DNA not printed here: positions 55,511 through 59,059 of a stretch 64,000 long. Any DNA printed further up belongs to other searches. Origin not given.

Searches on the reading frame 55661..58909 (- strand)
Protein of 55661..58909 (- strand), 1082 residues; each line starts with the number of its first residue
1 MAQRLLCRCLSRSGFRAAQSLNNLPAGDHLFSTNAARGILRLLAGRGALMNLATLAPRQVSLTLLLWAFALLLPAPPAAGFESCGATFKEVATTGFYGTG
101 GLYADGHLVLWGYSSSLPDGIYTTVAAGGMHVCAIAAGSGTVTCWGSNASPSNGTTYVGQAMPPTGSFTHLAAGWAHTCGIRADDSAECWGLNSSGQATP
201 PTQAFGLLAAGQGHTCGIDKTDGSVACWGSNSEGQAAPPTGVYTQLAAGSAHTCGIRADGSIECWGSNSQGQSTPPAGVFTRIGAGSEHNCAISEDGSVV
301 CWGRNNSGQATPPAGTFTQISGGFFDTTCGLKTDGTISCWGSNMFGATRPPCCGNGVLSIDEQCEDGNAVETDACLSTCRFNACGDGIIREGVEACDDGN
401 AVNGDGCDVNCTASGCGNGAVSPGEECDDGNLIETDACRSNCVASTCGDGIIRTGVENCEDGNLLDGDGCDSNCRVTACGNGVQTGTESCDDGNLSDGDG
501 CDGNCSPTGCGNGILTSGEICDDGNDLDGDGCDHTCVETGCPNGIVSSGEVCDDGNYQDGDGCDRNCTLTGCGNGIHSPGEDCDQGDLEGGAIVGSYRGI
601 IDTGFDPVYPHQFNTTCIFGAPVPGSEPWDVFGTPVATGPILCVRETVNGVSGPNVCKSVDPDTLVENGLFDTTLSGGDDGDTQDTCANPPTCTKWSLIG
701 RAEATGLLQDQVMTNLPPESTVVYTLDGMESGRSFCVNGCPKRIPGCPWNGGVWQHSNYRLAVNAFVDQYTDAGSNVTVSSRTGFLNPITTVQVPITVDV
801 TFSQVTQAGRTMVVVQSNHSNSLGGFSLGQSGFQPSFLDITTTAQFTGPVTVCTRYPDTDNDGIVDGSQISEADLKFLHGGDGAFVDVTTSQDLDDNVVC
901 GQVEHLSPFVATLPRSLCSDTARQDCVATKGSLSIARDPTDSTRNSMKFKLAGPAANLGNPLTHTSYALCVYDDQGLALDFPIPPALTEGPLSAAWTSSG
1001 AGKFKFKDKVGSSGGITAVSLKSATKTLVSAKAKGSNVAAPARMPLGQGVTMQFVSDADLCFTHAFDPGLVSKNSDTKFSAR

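Call 82: search_protein_families(library=pfam, proteins=[window:55661-58909:-], max_evalue=0.001)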
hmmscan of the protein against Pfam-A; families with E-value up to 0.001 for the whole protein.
window:55661-58909:- (1082 aa): 3 families
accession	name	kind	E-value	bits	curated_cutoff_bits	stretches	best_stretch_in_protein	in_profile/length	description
PF13540.12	RCC1_2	-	1.1e-38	130.5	22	5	281-309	2-30/30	Regulator of chromosome condensation (RCC1) repeat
PF13948.11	DUF4215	-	7.8e-33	113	27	5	441-474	16-46/47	Domain of unknown function (DUF4215)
PF25390.1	WD40_RLD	-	3.9e-26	92.7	150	2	208-346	94-276/363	RCC1-like domain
